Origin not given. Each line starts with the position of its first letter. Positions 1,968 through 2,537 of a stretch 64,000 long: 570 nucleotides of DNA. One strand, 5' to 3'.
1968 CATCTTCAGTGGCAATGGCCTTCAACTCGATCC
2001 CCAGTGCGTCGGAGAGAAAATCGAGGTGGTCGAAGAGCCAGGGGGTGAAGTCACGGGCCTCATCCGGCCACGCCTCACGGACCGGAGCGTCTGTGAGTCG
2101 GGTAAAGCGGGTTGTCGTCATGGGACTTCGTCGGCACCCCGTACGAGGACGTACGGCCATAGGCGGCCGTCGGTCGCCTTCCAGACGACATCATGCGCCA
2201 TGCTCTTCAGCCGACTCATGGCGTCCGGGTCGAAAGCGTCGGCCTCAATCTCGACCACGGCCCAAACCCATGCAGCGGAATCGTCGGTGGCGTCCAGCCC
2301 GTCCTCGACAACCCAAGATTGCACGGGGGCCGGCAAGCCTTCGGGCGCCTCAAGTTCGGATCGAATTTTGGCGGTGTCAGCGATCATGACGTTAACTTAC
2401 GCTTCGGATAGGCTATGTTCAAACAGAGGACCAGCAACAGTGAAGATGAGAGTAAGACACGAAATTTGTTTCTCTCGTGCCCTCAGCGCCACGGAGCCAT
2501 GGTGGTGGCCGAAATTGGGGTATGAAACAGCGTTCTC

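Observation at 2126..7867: Two ~290-bp direct repeats, each carrying an acidic ~90-aa ORF plus its leader, bracket exactly the 169-aa + STAND gene pair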

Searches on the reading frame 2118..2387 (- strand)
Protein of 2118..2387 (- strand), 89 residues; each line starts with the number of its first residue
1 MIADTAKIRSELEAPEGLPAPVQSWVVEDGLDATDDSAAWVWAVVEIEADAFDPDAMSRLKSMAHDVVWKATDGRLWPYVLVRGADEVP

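Call 4: search_protein_families(library=pfam, proteins=[window:2118-2387:-], max_evalue=0.01)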
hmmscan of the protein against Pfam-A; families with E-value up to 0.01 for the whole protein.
window:2118-2387:- (89 aa): 0 families

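Call 5: search_protein_families(library=padloc, proteins=[window:2118-2387:-], max_evalue=0.01)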
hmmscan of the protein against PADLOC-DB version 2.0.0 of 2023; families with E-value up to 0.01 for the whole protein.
window:2118-2387:- (89 aa): 0 families

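Call 6: search_protein_families(library=ncbifam, proteins=[window:2118-2387:-], max_evalue=0.01)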
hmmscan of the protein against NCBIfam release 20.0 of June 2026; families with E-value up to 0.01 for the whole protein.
window:2118-2387:- (89 aa): 0 families

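Call 9: find_homologous_proteins(query=window:2118-2387:-, max_evalue=0.001)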
Query window:2118-2387:- (89 aa): 10 proteins with E <= 0.001 among 14 candidates.
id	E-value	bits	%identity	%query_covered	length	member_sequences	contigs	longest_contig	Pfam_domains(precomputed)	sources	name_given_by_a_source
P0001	1.8e-43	164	89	98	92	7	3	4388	-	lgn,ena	-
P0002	9.5e-42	159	86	98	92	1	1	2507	-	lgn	-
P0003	7.6e-39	149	80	98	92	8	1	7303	-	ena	-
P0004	2.4e-36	141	77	98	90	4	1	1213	-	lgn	-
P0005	3.3e-25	106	68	98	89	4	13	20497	-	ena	-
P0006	2.0e-24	103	66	98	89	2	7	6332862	-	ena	-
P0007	3.5e-23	99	63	98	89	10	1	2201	-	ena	-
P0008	1.6e-20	91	61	98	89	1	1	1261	-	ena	-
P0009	5.0e-19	86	57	98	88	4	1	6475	-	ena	-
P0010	1.4e-18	84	55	98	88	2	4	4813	-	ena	-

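Call 10: find_encoding_contigs(protein=P0006, flank=10000, max_places=6)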
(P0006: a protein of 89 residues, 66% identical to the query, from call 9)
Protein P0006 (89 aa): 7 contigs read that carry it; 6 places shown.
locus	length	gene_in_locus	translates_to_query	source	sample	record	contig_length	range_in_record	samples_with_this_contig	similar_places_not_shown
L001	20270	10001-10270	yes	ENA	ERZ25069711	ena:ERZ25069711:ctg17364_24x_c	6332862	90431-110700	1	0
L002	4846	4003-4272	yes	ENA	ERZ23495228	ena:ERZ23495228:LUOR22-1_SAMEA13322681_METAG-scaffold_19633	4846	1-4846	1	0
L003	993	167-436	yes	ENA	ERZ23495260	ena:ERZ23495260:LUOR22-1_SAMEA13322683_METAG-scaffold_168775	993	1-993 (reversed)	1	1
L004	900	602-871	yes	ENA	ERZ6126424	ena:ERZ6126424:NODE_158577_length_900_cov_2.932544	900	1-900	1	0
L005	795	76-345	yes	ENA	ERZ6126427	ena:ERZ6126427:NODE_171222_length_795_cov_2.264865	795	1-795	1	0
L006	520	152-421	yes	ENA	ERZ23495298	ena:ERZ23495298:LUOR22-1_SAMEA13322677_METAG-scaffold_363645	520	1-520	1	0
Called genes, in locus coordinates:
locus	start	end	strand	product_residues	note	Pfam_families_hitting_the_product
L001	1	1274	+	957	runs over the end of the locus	PF07715:Plug, PF00593:TonB_dep_Rec_b-barrel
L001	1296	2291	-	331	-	PF00291:PALP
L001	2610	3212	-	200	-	-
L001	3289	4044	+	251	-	PF05925:IpgD (weak)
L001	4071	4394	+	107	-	-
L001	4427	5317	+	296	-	PF00561:Abhydrolase_1, PF12146:Hydrolase_4 (faint), PF12697:Abhydrolase_6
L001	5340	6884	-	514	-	PF00474:SSF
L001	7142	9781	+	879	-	PF13628:DUF4142 (faint), PF03713:DUF305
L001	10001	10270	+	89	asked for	-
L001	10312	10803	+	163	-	-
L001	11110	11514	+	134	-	-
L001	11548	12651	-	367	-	PF01222:ERG4_ERG24, PF06966:DUF1295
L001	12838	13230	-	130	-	-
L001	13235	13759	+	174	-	PF07969:Amidohydro_3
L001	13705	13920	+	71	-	PF07969:Amidohydro_3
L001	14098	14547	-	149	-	PF00903:Glyoxalase, PF18029:Glyoxalase_6 (weak)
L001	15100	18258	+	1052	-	-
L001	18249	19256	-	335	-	PF01266:DAO (faint), PF13450:NAD_binding_8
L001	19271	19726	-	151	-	-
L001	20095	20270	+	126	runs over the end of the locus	PF01850:PIN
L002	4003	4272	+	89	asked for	-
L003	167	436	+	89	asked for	-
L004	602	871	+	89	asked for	-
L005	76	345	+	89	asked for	-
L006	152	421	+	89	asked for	-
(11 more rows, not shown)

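Call 11: find_encoding_contigs(protein=P0005, flank=10000, max_places=6)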
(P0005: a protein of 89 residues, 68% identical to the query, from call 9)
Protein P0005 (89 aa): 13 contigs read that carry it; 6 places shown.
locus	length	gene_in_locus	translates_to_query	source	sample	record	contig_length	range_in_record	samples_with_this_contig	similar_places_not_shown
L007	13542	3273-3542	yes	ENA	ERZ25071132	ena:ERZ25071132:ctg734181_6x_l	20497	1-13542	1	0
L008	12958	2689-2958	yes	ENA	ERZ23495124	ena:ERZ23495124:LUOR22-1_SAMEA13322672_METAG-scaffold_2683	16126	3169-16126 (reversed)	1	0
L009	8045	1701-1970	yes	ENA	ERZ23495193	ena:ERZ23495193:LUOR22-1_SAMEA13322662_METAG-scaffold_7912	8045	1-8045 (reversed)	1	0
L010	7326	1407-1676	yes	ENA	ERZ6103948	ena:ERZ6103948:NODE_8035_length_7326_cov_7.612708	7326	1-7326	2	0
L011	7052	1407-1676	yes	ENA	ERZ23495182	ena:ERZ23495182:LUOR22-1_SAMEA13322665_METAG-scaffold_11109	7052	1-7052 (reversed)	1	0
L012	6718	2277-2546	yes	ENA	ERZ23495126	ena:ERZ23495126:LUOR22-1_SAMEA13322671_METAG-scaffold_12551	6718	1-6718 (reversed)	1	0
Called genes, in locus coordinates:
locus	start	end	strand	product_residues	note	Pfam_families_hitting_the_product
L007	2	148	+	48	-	?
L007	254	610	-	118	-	-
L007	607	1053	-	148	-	-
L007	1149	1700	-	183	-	-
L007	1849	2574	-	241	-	PF01979:Amidohydro_1, PF07969:Amidohydro_3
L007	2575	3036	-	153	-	-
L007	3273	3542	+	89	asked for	-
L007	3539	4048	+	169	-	-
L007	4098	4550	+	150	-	-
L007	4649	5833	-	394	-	PF13749:HATPase_c_4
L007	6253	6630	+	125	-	PF02544:Steroid_dh, PF06966:DUF1295 (faint)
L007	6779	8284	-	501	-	PF03703:bPH_2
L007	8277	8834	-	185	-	PF03703:bPH_2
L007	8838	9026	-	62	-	-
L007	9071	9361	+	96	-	-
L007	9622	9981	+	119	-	PF03972:MmgE_PrpD_N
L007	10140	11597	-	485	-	PF01979:Amidohydro_1, PF07969:Amidohydro_3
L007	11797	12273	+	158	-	PF12844:HTH_19 (weak), PF13443:HTH_26 (weak), PF13560:HTH_31, PF01381:HTH_3, PF21956:DUF6922 (weak)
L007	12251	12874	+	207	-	PF08843:AbiEii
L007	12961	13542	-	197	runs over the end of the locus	PF00271:Helicase_C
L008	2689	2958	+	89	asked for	-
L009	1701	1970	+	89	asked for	-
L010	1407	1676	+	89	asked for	-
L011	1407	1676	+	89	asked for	-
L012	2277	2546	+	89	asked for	-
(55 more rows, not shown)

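Call 12: find_encoding_contigs(protein=P0003, flank=10000, max_places=4)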
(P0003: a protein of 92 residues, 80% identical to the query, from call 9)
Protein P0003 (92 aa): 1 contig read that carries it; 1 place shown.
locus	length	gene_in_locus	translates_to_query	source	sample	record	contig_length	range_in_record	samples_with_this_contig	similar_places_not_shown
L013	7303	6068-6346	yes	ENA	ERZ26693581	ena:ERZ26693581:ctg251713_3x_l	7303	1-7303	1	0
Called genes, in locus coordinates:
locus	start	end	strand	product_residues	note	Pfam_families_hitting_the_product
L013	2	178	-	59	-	?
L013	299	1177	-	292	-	PF00497:SBP_bac_3, PF10613:Lig_chan-Glu_bd (weak)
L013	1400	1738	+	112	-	PF13560:HTH_31, PF01381:HTH_3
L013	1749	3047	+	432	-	PF13657:Couple_hipA (weak), PF07804:HipA_C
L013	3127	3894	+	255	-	PF02567:PhzC-PhzF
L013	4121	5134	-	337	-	PF04754:Transposase_31 (weak)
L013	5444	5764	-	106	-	PF01906:YbjQ_1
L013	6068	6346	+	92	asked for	-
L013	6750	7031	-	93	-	-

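Call 17: search_protein_families(library=pfam, proteins=[L007:3539-4048:+, L007:4098-4550:+, L001:10312-10803:+, L001:11110-11514:+, L013:6750-7031:-, window:2118-2387:-], max_evalue=10)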
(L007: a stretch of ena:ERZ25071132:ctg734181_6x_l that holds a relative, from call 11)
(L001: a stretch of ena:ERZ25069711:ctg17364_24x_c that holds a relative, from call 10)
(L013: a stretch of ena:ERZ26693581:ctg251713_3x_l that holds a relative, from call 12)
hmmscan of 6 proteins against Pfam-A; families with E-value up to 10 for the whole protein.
L007:3539-4048:+ (169 aa): 1 family
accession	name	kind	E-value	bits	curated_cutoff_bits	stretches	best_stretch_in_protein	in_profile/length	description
PF05168.19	HEPN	-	0.00081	20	22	1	101-140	70-109/117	HEPN domain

L007:4098-4550:+ (150 aa): 1 family
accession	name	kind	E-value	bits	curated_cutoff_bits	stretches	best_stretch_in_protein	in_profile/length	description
PF05168.19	HEPN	-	0.037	14.6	22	1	16-78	34-91/117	HEPN domain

L001:10312-10803:+ (163 aa): 1 family
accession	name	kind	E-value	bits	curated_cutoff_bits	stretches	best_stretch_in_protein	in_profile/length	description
PF05168.19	HEPN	-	0.035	14.7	22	1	86-126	70-110/117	HEPN domain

L001:11110-11514:+ (134 aa): 1 family
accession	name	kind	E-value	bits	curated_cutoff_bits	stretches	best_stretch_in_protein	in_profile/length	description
PF07045.17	DUF1330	-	0.00035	21.3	23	1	46-130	8-90/94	Domain of unknown function (DUF1330)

L013:6750-7031:- (93 aa): 3 families
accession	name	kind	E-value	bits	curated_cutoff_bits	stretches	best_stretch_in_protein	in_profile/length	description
PF13620.12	CarboxypepD_reg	-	0.00038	21.2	32.3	1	21-78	5-61/82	Carboxypeptidase regulatory-like domain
PF10670.15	DUF4198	-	0.02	15.4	34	1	19-57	148-192/209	Domain of unknown function (DUF4198)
PF11974.14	bMG3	-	0.075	13.4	34.9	1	19-61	16-59/103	Bacterial alpha-2-macroglobulin MG3 domain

window:2118-2387:- (89 aa): 1 family
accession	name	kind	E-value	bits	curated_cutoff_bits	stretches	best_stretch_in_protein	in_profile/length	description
PF12320.13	SbcD_C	-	0.056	14.3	24.4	1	35-67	18-50/94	Type 5 capsule protein repressor C-terminal domain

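Call 18: find_related_loci(query=A3, collection=genome_contigs, flank=10000)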
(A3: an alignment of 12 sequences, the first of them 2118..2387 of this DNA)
Query A3 (89 aa) in genome_contigs; peptide patterns used: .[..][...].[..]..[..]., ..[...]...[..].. (x = any residue, [..] = any of these).
420 stretches matched a pattern; 26 encode a relative of the query (tblastn E <= 1e-3); 25 distinct loci.
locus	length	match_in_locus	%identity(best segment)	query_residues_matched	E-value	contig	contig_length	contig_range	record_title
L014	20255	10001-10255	63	1-87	8e-29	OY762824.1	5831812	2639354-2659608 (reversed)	MAG: Pseudomonadales bacterium isolate c7712431-7163-4da6-abf8-36335a373d69 genome assembly, chromosome: 1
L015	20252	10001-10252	64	1-87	3e-27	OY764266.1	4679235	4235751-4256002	MAG: Pseudomonadales bacterium isolate 98484ff4-1806-4741-b53f-28f88446d800 genome assembly, chromosome: 1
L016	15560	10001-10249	60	1-87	4e-27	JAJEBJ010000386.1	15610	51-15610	MAG: Alphaproteobacteria bacterium isolate jk18x9bins.14 k141_166110, whole genome shotgun sequence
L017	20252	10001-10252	63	1-87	5e-27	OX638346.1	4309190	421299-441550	MAG: uncultured Pseudomonadales bacterium isolate d827bc71-510b-42c7-8643-a16607f70ddf genome assembly, chromosome: 1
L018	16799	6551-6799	59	1-87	4e-26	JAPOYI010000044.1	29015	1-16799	MAG: Gammaproteobacteria bacterium isolate COS4_bin_29 NODE_1477_length_29015_cov_19.3793, whole genome shotgun sequence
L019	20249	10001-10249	60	1-87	5e-26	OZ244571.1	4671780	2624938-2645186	MAG: Candidatus Azotimanducaceae bacterium isolate 6c18b654-ed48-41b2-8997-934890c086b4 genome assembly, chromosome: 1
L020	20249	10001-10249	59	1-87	4e-25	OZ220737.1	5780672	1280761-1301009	MAG: Pseudomonadales bacterium isolate 93f608da-4359-4028-81e3-666eefb89598 genome assembly, chromosome: 1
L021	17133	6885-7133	60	1-87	3e-25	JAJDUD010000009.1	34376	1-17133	MAG: Acidobacteria bacterium isolate jk18x1bzbins.64 k141_908764, whole genome shotgun sequence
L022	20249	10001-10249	55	2-88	1e-24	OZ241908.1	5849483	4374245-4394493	MAG: Candidatus Azotimanducaceae bacterium isolate 16e1fe49-7b92-4528-a68f-5a19ecc53174 genome assembly, chromosome: 1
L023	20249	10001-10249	57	1-87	2e-24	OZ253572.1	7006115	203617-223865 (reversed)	MAG: Spirochaetia bacterium isolate 72bb51b6-cb5f-447a-8604-6b23f49a98cc genome assembly, chromosome: 1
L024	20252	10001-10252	53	1-88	1e-24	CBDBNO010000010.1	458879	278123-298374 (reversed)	MAG: Alphaproteobacteria bacterium isolate 3b2a6145-dd22-4f5c-8966-122b708bad15 genome assembly, contig: contig_10, whol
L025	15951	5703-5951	56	1-87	2e-23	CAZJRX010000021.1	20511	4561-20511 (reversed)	MAG TPA_asm: uncultured Pseudomonadales bacterium isolate SRP109090_co1_45 genome assembly, contig: NODE_3684_length_205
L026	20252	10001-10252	56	1-88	1e-23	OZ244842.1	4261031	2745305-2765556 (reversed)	MAG: Candidatus Azophilus sp. isolate acfa6bc5-040f-4664-9b2f-4dbbdefd3bd8 genome assembly, chromosome: 1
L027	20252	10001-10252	57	1-88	9e-23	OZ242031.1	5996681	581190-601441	MAG: Candidatus Rariloculaceae bacterium isolate a5421204-da08-4551-a270-5214cadbb2a1 genome assembly, chromosome: 1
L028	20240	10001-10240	58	1-84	1e-21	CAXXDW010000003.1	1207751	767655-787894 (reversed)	MAG: Gammaproteobacteria bacterium isolate 92cb7ee9-6a2a-4e20-a11b-d112289540a9 genome assembly, contig: contig_3, whole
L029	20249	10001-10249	55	1-87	2e-21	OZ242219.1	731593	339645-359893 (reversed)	MAG: Candidatus Azotimanducaceae bacterium isolate 4e3f4a33-5720-4edb-bbdd-4cf11a4da1b9 genome assembly, chromosome: 1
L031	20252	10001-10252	53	1-87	3e-21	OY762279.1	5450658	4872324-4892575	MAG: Pseudomonadales bacterium isolate dffa4d29-6664-44c6-a6fb-b72d241ba3f8 genome assembly, chromosome: 1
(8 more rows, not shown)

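Call 22: find_encoding_contigs(protein=P0001, flank=10000, max_places=4)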
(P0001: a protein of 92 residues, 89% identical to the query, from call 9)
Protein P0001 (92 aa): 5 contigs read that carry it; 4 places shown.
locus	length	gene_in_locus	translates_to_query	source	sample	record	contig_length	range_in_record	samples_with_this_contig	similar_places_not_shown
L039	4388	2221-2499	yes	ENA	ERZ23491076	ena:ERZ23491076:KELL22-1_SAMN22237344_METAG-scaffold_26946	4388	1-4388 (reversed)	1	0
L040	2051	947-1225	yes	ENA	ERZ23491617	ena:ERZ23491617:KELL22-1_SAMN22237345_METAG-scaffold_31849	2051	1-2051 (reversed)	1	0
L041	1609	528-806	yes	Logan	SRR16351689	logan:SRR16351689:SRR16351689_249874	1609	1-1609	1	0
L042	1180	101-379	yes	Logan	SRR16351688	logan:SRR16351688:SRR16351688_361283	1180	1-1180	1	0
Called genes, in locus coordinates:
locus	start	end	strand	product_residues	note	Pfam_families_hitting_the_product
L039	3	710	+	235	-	?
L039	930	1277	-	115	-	-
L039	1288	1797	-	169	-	-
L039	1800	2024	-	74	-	-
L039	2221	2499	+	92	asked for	-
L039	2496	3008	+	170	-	-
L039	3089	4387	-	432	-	?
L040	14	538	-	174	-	-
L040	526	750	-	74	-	-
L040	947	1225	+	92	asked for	-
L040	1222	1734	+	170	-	-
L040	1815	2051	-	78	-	?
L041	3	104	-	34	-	?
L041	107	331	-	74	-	-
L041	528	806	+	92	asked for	-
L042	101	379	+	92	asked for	-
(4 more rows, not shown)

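Call 23: find_encoding_contigs(protein=P0002, flank=10000, max_places=4)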
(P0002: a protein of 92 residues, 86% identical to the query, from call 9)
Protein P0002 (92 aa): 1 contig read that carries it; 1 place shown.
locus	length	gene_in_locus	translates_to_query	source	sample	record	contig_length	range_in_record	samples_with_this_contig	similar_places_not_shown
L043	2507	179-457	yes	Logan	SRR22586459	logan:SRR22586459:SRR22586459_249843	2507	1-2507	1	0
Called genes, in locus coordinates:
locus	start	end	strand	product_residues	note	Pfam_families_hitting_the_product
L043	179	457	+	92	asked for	-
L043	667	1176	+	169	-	-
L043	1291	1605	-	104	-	-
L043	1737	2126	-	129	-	-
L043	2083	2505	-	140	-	?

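Call 25: search_protein_representatives(alignment_id=A3)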
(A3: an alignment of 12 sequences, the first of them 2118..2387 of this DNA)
Query: 12 sequences, 89 profile positions. Proteins with E-value up to 0.001 (for the whole library): 206; up to 1e-10: 63; up to 1e-30: 1. The best 150 are listed.
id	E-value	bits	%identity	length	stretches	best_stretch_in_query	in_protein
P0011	3.3e-32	126.5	-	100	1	1-67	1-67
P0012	9.7e-30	118.6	-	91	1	1-88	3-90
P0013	8.3e-26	106.0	-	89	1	1-84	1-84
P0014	2.0e-23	98.3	-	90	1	4-85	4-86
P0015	2.4e-22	94.9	-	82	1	11-85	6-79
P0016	4.2e-22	94.1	-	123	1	1-60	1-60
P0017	1.9e-21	92.0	-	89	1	1-88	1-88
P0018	2.1e-21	91.9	-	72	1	1-64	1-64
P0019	2.1e-21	91.9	-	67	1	23-88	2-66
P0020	7.5e-21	90.1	-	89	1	1-85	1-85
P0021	2.4e-20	88.5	-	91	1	1-88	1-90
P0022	2.9e-20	88.2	-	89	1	1-84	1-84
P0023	6.4e-20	87.1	-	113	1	10-85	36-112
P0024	1.2e-19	86.2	-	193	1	4-79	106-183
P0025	7.9e-18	80.4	-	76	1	1-54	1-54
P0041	1.7e-14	69.7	-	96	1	4-82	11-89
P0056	1.2e-12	63.8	-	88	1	3-85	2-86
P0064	1.1e-11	60.7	-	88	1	12-85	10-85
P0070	6.0e-11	58.4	-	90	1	6-84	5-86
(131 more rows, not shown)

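Call 29: search_protein_families(library=pfam, alignment_id=A4, max_evalue=0.01)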
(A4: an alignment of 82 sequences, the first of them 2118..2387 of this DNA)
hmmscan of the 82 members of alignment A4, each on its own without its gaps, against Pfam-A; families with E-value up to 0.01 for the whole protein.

A. member 1, window:2118-2387:- (89 aa): 0 families

B. families by the number of members that match (of 82 scanned): 6 families
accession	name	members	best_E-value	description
PF12320.13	SbcD_C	3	0.00073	Type 5 capsule protein repressor C-terminal domain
PF08766.16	DEK_C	1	0.00054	DEK C terminal domain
PF06074.18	Portal_Mu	1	0.0024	Portal protein of Mu bacteriophage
PF10098.14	DUF2336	1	0.0025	Uncharacterised protein conserved in bacteria (DUF2336)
PF17278.7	DUF5343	1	0.0079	Family of unknown function (DUF5343)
PF02333.21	Phytase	1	0.0092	Phytase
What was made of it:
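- On Type II-like toxin-antitoxin operon: No Pfam, NCBIfam or PADLOC hit (calls 4-6, 29).
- Tried and rejected: Pfam, NCBIfam and PADLOC on the small protein and on 82 family members: no real hit (calls 4-6, 29).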

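Call 30: search_solved_structures(query=A4, max_evalue=1)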
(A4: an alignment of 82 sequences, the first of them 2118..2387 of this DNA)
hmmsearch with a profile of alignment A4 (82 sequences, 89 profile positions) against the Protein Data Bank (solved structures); distinct sequences matched with E-value up to 1: 9.
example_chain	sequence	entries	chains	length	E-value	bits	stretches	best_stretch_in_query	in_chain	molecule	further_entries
7ms1_A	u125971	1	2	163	0.17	14.8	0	34-79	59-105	4-oxalocrotonate tautomerase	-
7ms3_A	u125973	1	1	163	0.33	13.9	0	34-79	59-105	4-oxalocrotonate tautomerase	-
3n4d_A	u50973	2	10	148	0.38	13.7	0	34-79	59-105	Putative tautomerase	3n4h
3n4g_A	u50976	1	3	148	0.38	13.7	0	34-79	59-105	Putative tautomerase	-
9nf4_A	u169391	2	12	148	0.39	13.7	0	34-78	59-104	4-oxalocrotonate tautomerase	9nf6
7ms0_A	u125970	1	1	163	0.41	13.6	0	34-79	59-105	4-oxalocrotonate tautomerase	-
7ms9_A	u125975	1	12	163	0.42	13.6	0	34-78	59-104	4-oxalocrotonate tautomerase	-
7m58_A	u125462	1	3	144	0.46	13.5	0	38-79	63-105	Tautomerase_3 domain-containing protein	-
7ue2_A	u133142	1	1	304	0.86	12.6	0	9-32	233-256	RPB_PLP3_R6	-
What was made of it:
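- Tried and rejected: PDB sequence profile search: only weak tautomerase noise (call 30).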

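Call 40: search_solved_structures(query=A5, max_evalue=1)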
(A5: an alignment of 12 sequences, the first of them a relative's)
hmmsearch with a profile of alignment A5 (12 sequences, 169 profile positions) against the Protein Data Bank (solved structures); distinct sequences matched with E-value up to 1: 4.
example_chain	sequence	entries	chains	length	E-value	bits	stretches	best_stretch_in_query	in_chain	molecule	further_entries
9xbd_A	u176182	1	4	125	0.11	15.5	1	94-147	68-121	HEPN domain-containing protein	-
9xbc_A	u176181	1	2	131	0.46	13.5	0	95-148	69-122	HEPN domain-containing protein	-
5jw9_B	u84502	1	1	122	0.53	13.3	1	68-121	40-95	RNA polymerase II elongation factor ELL2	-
2hsb_A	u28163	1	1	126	0.61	13.1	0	11-41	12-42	Hypothetical UPF0332 protein AF0298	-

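Call 42: predict_structure(alignment_id=A4)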
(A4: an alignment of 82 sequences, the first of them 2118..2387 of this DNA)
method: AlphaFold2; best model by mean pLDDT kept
length: 89 residues; sequences in the alignment: 82
mean_pLDDT: 92.3   pTM: 0.82
mean pLDDT of the five models: 92.3, 91.5, 89.8, 87.9, 80.5
residues with pLDDT >= 90: 73; 70-90: 13; 50-70: 3; < 50: 0
segments of 3 or more residues with pLDDT < 50: none
pLDDT, mean of each block of 10 residues (from residue 1): 89 94 96 96 87 91 97 96 84
secondary structure, 60 per line:
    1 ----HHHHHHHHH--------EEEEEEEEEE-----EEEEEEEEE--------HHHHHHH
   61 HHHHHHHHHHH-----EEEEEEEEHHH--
elements in order: H5-13 E22-31 E37-45 H54-71 E77-84
